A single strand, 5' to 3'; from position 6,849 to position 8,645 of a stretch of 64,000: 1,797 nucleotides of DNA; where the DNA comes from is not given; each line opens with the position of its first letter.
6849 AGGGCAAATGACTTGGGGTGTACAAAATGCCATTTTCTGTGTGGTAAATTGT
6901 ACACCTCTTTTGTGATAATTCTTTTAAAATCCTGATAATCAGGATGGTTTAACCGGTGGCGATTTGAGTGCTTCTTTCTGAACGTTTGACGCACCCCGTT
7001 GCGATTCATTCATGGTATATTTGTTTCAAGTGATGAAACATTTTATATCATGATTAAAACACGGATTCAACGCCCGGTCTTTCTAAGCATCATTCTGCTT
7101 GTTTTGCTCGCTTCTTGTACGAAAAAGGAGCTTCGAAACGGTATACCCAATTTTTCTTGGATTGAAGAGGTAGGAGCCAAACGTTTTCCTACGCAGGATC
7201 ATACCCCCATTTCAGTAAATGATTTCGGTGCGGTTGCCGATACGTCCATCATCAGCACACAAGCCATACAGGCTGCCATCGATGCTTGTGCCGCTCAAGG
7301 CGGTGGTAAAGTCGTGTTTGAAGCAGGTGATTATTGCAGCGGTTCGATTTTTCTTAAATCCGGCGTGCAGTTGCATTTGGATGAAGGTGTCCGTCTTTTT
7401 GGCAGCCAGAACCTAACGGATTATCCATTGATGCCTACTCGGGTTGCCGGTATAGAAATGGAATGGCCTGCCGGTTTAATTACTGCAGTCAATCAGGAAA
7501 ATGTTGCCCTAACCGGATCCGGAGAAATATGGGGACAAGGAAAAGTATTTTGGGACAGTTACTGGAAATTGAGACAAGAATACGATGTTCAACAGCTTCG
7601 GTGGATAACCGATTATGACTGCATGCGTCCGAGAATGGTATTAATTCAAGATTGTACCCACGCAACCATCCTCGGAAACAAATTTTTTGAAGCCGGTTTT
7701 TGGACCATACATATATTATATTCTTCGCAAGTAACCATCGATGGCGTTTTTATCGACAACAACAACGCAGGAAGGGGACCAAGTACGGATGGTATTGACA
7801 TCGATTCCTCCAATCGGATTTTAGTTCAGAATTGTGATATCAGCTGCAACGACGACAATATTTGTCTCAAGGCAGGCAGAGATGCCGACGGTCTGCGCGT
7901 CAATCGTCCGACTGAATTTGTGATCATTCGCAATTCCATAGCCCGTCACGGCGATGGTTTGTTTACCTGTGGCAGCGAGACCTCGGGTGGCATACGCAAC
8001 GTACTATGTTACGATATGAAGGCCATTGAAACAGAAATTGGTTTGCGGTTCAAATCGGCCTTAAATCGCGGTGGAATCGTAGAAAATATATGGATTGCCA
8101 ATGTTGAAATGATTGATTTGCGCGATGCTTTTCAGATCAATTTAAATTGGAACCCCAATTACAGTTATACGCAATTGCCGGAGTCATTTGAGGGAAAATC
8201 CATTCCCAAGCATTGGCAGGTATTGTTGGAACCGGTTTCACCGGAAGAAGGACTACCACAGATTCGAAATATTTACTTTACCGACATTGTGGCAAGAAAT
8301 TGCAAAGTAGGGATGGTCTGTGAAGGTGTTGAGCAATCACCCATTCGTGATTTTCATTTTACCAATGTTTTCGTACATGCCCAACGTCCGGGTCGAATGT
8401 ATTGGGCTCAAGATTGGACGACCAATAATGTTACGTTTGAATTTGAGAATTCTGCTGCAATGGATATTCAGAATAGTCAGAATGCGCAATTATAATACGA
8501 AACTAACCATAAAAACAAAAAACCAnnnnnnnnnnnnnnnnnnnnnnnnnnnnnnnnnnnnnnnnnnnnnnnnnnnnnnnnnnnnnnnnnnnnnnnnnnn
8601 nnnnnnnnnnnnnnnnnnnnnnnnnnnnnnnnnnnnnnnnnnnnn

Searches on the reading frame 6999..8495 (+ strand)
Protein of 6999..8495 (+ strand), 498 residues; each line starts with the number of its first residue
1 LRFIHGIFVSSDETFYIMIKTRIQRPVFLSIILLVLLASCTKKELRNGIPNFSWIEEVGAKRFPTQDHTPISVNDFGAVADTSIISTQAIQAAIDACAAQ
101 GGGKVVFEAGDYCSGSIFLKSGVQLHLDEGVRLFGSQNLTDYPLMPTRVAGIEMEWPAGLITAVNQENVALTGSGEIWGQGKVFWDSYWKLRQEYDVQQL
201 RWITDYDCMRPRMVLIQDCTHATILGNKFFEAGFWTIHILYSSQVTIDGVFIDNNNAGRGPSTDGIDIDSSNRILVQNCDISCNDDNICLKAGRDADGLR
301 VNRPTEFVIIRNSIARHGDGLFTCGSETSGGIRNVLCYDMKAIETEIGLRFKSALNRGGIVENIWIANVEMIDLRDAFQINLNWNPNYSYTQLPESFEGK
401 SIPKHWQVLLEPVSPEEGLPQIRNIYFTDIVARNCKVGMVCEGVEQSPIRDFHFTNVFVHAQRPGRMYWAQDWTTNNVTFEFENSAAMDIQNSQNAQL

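Call 8: search_protein_families(library=pfam, proteins=[window:6999-8495:+], max_evalue=0.001)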
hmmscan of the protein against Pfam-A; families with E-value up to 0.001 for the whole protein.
window:6999-8495:+ (498 aa): 4 families
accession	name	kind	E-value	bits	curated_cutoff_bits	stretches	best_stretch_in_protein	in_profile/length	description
PF00295.23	Glyco_hydro_28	-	9.1e-22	78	22.9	1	126-386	28-255/324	Glycosyl hydrolases family 28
PF12708.12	Pect-lyase_RHGA_epim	-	3.4e-09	37.3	27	1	71-125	2-58/213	Rhamnogalacturonase A/epimerase, pectate lyase-like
PF13229.12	Beta_helix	-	5.6e-08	33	25.9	1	214-327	26-124/158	Right handed beta helix region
PF05048.19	NosD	-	9.8e-06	25.6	23.6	1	214-386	41-188/212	Periplasmic copper-binding protein (NosD)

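Call 79: search_protein_families(library=ncbifam, proteins=[window:6999-8495:+], max_evalue=0.001)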
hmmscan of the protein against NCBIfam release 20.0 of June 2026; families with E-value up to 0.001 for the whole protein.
window:6999-8495:+ (498 aa): 6 families
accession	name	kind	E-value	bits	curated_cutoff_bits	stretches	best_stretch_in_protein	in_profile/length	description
NF049899.1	RhamgalacuronBT4153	equivalog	2.5e-59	201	650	1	35-354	12-327/432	rhamnogalacturonidase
NF049892.1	AlphdgalacturondseBT4155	equivalog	3.1e-55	187.7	800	1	56-461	39-433/454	alpha-d-galacturonidase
NF051860.1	PolglcturonPglAAgro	equivalog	1.1e-42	146.3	600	1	84-464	104-469/502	polygalacturonase PglA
NF051861.1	PolglcturonPglBAgro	equivalog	8.6e-42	143.4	600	1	83-371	8-280/437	polygalacturonase PglB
NF049898.1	RhamgalacuronBT4146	equivalog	1.1e-33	116.6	500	1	73-313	1-225/445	rhamnogalacturonidase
TIGR04247.1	NosD_copper_fam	subfamily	6.6e-05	21.6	300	1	214-377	152-294/377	nitrous oxide reductase family maturation protein NosD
